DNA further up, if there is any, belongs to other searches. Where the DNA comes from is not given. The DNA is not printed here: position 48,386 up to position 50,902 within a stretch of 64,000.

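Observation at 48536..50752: Orphan 738-aa protein with DUF4145/HEPN-like core flanked by strong terminators: candidate single-gene defence/abortive-infection factor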

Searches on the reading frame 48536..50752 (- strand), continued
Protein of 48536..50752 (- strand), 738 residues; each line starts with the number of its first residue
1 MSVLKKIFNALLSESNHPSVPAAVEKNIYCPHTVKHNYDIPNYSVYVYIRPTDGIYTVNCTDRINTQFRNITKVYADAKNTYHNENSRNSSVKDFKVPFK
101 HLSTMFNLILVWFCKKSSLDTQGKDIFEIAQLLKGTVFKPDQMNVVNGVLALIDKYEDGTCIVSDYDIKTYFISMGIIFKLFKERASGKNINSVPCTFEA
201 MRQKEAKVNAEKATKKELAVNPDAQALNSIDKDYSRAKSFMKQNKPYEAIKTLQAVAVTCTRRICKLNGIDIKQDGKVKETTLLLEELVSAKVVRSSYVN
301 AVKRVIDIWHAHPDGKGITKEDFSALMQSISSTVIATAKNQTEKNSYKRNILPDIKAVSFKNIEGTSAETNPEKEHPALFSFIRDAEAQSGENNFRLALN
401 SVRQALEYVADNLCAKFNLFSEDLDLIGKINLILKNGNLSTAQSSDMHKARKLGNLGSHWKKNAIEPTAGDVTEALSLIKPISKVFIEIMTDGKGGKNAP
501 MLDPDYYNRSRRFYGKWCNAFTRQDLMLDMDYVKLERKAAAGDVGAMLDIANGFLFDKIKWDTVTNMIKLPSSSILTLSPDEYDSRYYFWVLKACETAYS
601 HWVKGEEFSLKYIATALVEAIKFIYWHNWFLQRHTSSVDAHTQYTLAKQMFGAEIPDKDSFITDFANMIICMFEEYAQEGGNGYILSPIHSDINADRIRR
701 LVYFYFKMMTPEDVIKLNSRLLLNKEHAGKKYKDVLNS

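Call 42: fold_search(model_id=the predicted structure, library=pdb)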
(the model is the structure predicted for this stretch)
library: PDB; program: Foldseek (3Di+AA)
matches with E <= 10: 226; with E <= 0.001: 0
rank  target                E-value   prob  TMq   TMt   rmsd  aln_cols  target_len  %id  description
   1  8dgc_B                9.6e-02  0.10  0.09  0.05  30.3       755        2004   11  Avs3 bound to phage PhiV-1 terminase (released 2022-08-03)
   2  2hsb                  1.7e-01  1.00  0.14  0.70   4.9       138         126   16  Crystal structure of a hepn domain containing protein (af_0298) from archaeoglobus fulgidus at 1.95 A resolution (released 2006-08-15)
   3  8dgc_A                1.8e-01  0.08  0.09  0.04  30.4       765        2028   11  Avs3 bound to phage PhiV-1 terminase (released 2022-08-03)
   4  4c0e_B                3.0e-01  0.08  0.07  0.09  30.7       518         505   10  Structure of the NOT1 superfamily homology domain from Chaetomium thermophilum (released 2013-10-09)
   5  3l0i_C                3.3e-01  0.72  0.16  0.29  14.0       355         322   14  Complex structure of SidM/DrrA with the wild type Rab1 (released 2009-12-22)
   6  6exn_H                3.8e-01  0.08  0.06  0.10  25.9       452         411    9  Post-catalytic P complex spliceosome with 3' splice site docked (released 2018-01-17)
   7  4c0e_D                4.0e-01  0.07  0.07  0.09  31.3       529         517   12  Structure of the NOT1 superfamily homology domain from Chaetomium thermophilum (released 2013-10-09)
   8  3l0i_A                4.7e-01  0.57  0.17  0.32  14.8       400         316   13  Complex structure of SidM/DrrA with the wild type Rab1 (released 2009-12-22)
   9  2q00_A                4.9e-01  1.00  0.14  0.79   2.2       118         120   14  Crystal structure of the P95883_SULSO protein from Sulfolobus solfataricus. NESG target SsR10. (released 2007-05-29)
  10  4igg_B                5.1e-01  0.21  0.16  0.16  36.2       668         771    8  Full-length human alpha-catenin crystal structure (released 2012-12-26)
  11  2q00_B                5.3e-01  1.00  0.14  0.75   2.3       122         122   16  Crystal structure of the P95883_SULSO protein from Sulfolobus solfataricus. NESG target SsR10. (released 2007-05-29)
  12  1wol                  5.3e-01  1.00  0.14  0.76   2.8       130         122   12  Crystal Structure of ST0689, an archaeal HEPN homologue (released 2005-11-22)
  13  5yep_C                5.5e-01  1.00  0.14  0.62   3.8       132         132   14  Crystal structure of SO_3166-SO_3165 from Shewanella oneidensis (released 2018-03-28)
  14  1ufb_A                6.8e-01  1.00  0.14  0.71   4.0       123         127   15  Crystal structure of TT1696 from Thermus thermophilus HB8 (released 2003-11-28)
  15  6m6u_H                6.8e-01  0.99  0.12  0.52   5.3       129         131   13  Crystal structure the toxin-antitoxin MntA-HpeT mutant-D39ED41E (released 2020-09-30)
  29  1o3u                  1.5e+00  1.00  0.13  0.73   4.4       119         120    8  Crystal structure of an hepn domain protein (tm0613) from thermotoga maritima at 1.75 A resolution (released 2003-04-22)
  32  3o10_C                1.6e+00  0.99  0.14  0.64   3.7       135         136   12  Crystal structure of the HEPN domain from human sacsin (released 2011-03-30)
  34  6m6u_I                1.7e+00  0.60  0.09  0.40   8.2       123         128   12  Crystal structure the toxin-antitoxin MntA-HpeT mutant-D39ED41E (released 2020-09-30)
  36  6m6u_G                1.7e+00  0.97  0.14  0.62   4.0       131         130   14  Crystal structure the toxin-antitoxin MntA-HpeT mutant-D39ED41E (released 2020-09-30)
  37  5yep_B                1.7e+00  0.97  0.14  0.61   3.8       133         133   13  Crystal structure of SO_3166-SO_3165 from Shewanella oneidensis (released 2018-03-28)
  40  3o10_A                1.9e+00  0.98  0.14  0.62   3.9       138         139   15  Crystal structure of the HEPN domain from human sacsin (released 2011-03-30)
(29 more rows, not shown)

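Call 45: find_encoding_contigs(protein=P0003, flank=8000, max_places=3)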
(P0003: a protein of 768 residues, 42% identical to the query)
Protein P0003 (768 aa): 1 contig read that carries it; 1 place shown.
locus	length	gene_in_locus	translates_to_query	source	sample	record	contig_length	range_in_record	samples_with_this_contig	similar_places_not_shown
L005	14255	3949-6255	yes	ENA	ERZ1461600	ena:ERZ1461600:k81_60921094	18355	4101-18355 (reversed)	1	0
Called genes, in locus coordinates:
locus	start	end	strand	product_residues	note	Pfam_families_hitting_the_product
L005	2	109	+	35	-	?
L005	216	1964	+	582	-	PF02690:Na_Pi_cotrans, PF01895:PhoU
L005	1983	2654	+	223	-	PF00072:Response_reg, PF00486:Trans_reg_C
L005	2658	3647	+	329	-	PF00512:HisKA, PF02518:HATPase_c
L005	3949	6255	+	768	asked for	PF05168:HEPN (faint), PF14355:Abi_C (weak), PF13643:DUF4145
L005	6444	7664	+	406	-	-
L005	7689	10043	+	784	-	PF08245:Mur_ligase_M, PF02875:Mur_ligase_C, PF00696:AA_kinase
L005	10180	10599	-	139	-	-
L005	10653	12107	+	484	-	PF00069:Pkinase, PF07714:PK_Tyr_Ser-Thr, PF01636:APH (faint), PF03109:ABC1, PF06293:Kdo (faint)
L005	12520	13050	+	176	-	PF13240:Zn_Ribbon_1 (weak)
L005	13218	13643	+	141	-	-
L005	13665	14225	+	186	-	-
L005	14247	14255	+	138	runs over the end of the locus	-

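Call 46: find_encoding_contigs(protein=P0006, flank=8000, max_places=3)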
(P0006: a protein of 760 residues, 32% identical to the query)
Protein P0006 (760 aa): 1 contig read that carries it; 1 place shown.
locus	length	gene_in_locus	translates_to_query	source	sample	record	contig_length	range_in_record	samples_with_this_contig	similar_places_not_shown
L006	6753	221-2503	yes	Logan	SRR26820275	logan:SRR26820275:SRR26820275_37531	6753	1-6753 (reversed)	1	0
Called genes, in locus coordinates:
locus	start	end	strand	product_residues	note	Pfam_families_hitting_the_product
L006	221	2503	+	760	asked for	PF14355:Abi_C (faint), PF13643:DUF4145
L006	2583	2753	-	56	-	-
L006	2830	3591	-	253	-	PF01113:DapB_N, PF05173:DapB_C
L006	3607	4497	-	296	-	PF00701:DHDPS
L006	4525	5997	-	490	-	PF00059:Lectin_C, PF00395:SLH (faint)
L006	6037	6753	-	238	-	?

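Call 51: search_protein_families(library=pfam, proteins=[P0078, P0082, P0083, P0086, P0020, P0029, P0044, P0019], max_evalue=0.1)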
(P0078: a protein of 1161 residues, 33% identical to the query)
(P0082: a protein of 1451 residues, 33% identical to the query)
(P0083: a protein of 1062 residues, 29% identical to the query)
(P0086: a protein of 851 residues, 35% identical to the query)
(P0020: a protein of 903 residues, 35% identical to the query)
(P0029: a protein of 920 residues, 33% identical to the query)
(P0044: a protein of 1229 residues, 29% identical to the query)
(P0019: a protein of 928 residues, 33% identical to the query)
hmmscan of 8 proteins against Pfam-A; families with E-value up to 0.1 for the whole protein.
P0078 (1161 aa): 5 families
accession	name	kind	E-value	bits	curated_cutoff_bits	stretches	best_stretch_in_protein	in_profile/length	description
PF00041.27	fn3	-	8.7e-34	116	25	6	468-544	1-71/84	Fibronectin type III domain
PF16656.11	Pur_ac_phosph_N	-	1.5e-17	64.4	30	4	261-339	4-86/93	Purple acid Phosphatase, N-terminal domain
PF24489.1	Ig_J_second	-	1.3e-13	51.3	27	2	689-752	29-96/105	Tip attachment protein J second Ig-like domain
PF18962.6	Por_Secre_tail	-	5.9e-10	39.7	27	1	1091-1158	1-73/75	Secretion system C-terminal sorting domain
PF16655.11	PhoD_N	-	3.1e-05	24.9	30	0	512-553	49-87/90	PhoD-like phosphatase, N-terminal domain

P0082 (1451 aa): 7 families
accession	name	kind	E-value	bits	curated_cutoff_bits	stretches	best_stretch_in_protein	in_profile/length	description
PF00041.27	fn3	-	2.5e-56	188.3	25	10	680-757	3-76/84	Fibronectin type III domain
PF16656.11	Pur_ac_phosph_N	-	1.8e-33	115.4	30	8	683-769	6-93/93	Purple acid Phosphatase, N-terminal domain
PF24489.1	Ig_J_second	-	3.1e-22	79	27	5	703-763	25-88/105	Tip attachment protein J second Ig-like domain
PF18962.6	Por_Secre_tail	-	6.2e-13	49.3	27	1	1381-1448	1-73/75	Secretion system C-terminal sorting domain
PF16655.11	PhoD_N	-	1.2e-07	32.6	30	0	715-759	41-83/90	PhoD-like phosphatase, N-terminal domain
PF25788.1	Ig_Rha78A_N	-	1.4e-06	28.9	27.4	0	914-962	52-101/105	Rha78A-like, N-terminal immunoglobulin domain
PF20466.3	MmeI_TRD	-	0.073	12.8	27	0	1220-1241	169-190/207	MmeI, target recognition domain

P0083 (1062 aa): 12 families
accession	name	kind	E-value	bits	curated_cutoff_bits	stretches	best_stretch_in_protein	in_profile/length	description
PF00041.27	fn3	-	5.1e-27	94.3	25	4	351-427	2-72/84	Fibronectin type III domain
PF16656.11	Pur_ac_phosph_N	-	4.9e-13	49.9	30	3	354-440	5-93/93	Purple acid Phosphatase, N-terminal domain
PF24489.1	Ig_J_second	-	3.6e-12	46.7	27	2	560-643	2-88/105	Tip attachment protein J second Ig-like domain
PF18962.6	Por_Secre_tail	-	1.2e-11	45.1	27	1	989-1058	1-74/75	Secretion system C-terminal sorting domain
PF25814.1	fn3_SORL1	-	7.6e-07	29.5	27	1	349-390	2-41/90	SORL1-like, fn3 domain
PF23008.3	FN3_Tor_3rd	-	0.00029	21.2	30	0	148-211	18-78/92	Tyrosine-protein kinase receptor torso, third FN3 domain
PF25788.1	Ig_Rha78A_N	-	0.00032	21.4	27.4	0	569-650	15-102/105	Rha78A-like, N-terminal immunoglobulin domain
PF16303.10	DUF4945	-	0.00041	20.8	28.4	0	348-380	15-46/115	Domain of unknown function (DUF4945)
PF25529.1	Ig_ENGASE1_C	-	0.0022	18.5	27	0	364-391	29-56/117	ENGASE1-like, C-terminal immunoglobulin-like domain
PF19789.6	DUF6273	-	0.043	14.1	23.5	1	795-852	87-144/172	Domain of unknown function (DUF6273)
PF16655.11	PhoD_N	-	0.044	14.8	30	0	172-211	41-78/90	PhoD-like phosphatase, N-terminal domain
PF11008.14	DUF2846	-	0.045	14.3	34.3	0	639-702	14-77/92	Protein of unknown function (DUF2846)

P0086 (851 aa): 10 families
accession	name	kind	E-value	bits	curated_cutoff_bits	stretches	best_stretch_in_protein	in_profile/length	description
PF00041.27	fn3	-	5.7e-31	107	25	5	390-468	2-75/84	Fibronectin type III domain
PF16656.11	Pur_ac_phosph_N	-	1.3e-21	77.4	30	4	400-472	11-87/93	Purple acid Phosphatase, N-terminal domain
PF18962.6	Por_Secre_tail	-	4e-15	56.3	27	1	781-849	1-74/75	Secretion system C-terminal sorting domain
PF10179.15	NDNF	-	5.2e-10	39.9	27.3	0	432-459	79-106/127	Neuron-derived neurotrophic factor, first Fn(III) domain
PF24489.1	Ig_J_second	-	1e-07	32.4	27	0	436-472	52-88/105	Tip attachment protein J second Ig-like domain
PF09294.16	Interfer-bind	-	2.8e-07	31.2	21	0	421-461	44-84/104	Interferon-alpha/beta receptor, fibronectin type III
PF24342.1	OB_DEPS-1_2nd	-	9.9e-07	29.3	27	0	443-460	38-55/77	P-granule-associated protein DEPS-1, second OB-fold domain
PF01796.24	OB_ChsH2_C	-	0.0062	16.9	27.1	0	509-527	3-21/65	ChsH2, C-terminal OB-fold domain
PF07198.17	DUF1410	-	0.018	15.8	25.5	0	427-456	18-47/61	Protein of unknown function (DUF1410)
PF01955.23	CbiZ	-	0.056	13.9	27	0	714-736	142-163/191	Adenosylcobinamide amidohydrolase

P0020 (903 aa): 2 families
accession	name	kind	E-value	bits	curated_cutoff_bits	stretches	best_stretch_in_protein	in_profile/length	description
PF13643.11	DUF4145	-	4.1e-11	43.2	23.1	1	34-119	12-88/88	Domain of unknown function (DUF4145)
PF24564.1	DUF7605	-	0.084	13.2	27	0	534-562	22-54/183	Domain of unknown function (DUF7605)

P0029 (920 aa): 13 families
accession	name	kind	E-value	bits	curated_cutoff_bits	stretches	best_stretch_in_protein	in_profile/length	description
PF08238.18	Sel1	-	5.4e-18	65.2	30.7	2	530-564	2-36/36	Sel1 repeat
PF08239.17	SH3_3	-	1.1e-08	35.6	27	1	863-913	1-53/54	Bacterial SH3 domain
PF13643.11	DUF4145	-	3.9e-06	27.3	23.1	1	25-109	12-88/88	Domain of unknown function (DUF4145)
PF23310.1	TPR_27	-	4.3e-05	23.6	27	0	546-575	42-71/110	Plant tetratrico peptide repeats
PF13432.12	TPR_16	-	0.00013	22.8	32.7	1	552-597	16-63/65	Tetratricopeptide repeat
PF00515.34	TPR_1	-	0.00014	22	27.8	1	566-594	2-30/34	Tetratricopeptide repeat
PF07719.23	TPR_2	-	0.00076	19.9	27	1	566-594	2-30/34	Tetratricopeptide repeat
PF13431.12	TPR_17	-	0.0043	17.7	24.4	0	562-586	10-34/34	Tetratricopeptide repeat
PF13414.12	TPR_11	-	0.0051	16.9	26.8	0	572-599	1-28/42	TPR repeat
PF13174.12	TPR_6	-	0.007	17.4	26.3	0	530-561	1-28/33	Tetratricopeptide repeat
PF13424.12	TPR_12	-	0.0075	16.9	30.1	0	566-594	46-74/77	Tetratricopeptide repeat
PF14559.12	TPR_19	-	0.013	16.3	25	0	546-600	4-60/68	Tetratricopeptide repeat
PF13181.12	TPR_8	-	0.028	15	25.7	1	566-594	2-30/34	Tetratricopeptide repeat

P0044 (1229 aa): 2 families
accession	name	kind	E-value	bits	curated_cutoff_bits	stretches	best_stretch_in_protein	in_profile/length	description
PF13643.11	DUF4145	-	1.1e-14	54.6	23.1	1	753-842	8-87/88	Domain of unknown function (DUF4145)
PF15731.11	MqsA_antitoxin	-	0.026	15.1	30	0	26-92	8-74/131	Antitoxin component of bacterial toxin-antitoxin system, MqsA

P0019 (928 aa): 7 families
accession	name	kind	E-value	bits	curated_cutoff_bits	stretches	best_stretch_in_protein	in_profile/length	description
PF08238.18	Sel1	-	1.6e-141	456.2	30.7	12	240-273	3-36/36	Sel1 repeat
PF14538.11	Raptor_N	-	5.8e-05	23.4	27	0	181-235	63-117/151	Raptor N-terminal CASPase like domain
PF23310.1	TPR_27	-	6.6e-05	23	27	0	47-86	50-89/110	Plant tetratrico peptide repeats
PF13431.12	TPR_17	-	0.0012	19.3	24.4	0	163-178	10-25/34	Tetratricopeptide repeat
PF13174.12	TPR_6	-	0.0038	18.2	26.3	0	240-263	2-21/33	Tetratricopeptide repeat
PF13643.11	DUF4145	-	0.0049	17.3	23.1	1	507-583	3-71/88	Domain of unknown function (DUF4145)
PF20308.4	TPR-S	-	0.06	14.4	27.6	1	293-378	1-87/102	Tetratricopeptide Repeats-Sensor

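Call 57: search_solved_structures(query=A2, max_evalue=10, show_alignments=2)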
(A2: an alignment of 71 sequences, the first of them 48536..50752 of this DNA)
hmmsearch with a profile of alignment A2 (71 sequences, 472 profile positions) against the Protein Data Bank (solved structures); distinct sequences matched with E-value up to 10: 12.
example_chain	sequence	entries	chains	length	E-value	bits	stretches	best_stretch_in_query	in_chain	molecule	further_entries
7jh6_A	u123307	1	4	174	0.63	12.1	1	38-130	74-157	Two-domain di-Zn(II) and porphyrin-binding protein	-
2hr2_A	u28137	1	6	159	0.9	11.6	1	20-48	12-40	Hypothetical protein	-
9min_D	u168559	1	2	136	1.4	11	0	11-53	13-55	designed minibinder KH46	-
6fkr_1t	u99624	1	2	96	2.1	10.4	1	9-78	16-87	30S ribosomal protein S20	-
4zer_1t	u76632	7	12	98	2.2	10.3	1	9-78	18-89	30S ribosomal protein S20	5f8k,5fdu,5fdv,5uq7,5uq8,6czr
4jv5_T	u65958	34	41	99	2.3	10.3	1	9-78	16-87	30S ribosomal protein 20 | 30S ribosomal protein S20 | RIBOSOMAL PROTEIN S20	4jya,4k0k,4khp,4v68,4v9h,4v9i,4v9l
5iwa_T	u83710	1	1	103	2.5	10.1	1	9-78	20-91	30S ribosomal protein S20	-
1i94_T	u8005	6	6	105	2.7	10.1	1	9-78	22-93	30S RIBOSOMAL PROTEIN S20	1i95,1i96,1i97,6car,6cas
10px_1t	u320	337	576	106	2.7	10.1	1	9-78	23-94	30S ribosomal protein S20 | Ribosomal protein S20 | 16S Ribosomal protein S20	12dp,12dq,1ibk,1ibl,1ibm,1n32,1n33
4gkj_T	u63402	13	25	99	3.5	9.7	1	9-78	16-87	30S ribosomal protein S20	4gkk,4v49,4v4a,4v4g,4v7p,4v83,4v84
2e5l_T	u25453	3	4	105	4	9.5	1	9-78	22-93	30S ribosomal protein S20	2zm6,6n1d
1fjg_T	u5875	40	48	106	4.1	9.5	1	9-78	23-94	30S RIBOSOMAL PROTEIN S20 | RIBOSOMAL PROTEIN S20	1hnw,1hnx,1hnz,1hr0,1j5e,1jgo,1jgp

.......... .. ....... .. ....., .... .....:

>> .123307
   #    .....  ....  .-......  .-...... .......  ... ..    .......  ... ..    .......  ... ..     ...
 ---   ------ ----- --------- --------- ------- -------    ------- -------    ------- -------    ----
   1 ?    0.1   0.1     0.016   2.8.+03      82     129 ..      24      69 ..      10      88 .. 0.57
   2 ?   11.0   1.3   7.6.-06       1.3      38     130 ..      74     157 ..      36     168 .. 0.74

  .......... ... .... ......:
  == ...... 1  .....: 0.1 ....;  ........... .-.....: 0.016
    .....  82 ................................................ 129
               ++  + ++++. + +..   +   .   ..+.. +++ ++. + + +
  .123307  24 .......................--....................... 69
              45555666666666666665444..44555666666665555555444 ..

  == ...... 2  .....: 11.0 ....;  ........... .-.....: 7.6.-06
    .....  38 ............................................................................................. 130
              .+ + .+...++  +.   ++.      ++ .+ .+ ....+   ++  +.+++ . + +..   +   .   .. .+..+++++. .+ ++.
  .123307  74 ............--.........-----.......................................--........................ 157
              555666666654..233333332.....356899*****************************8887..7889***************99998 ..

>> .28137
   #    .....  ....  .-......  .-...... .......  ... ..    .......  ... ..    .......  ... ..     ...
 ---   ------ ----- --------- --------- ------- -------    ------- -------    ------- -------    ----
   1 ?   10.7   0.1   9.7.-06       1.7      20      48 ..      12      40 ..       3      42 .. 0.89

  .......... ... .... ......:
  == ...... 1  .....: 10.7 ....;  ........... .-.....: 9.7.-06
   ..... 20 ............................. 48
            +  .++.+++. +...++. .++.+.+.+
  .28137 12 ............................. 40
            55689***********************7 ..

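Call 62: find_encoding_contigs(protein=P0022, flank=8000, max_places=4)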
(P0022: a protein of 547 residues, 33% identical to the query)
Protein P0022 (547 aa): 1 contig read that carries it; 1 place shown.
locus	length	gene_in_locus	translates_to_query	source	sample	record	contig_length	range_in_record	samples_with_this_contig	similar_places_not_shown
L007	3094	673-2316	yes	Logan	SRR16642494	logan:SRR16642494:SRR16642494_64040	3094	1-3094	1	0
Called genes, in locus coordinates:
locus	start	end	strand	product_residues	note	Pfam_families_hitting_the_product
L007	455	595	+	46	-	-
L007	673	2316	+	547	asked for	PF13643:DUF4145 (weak)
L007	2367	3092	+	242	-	?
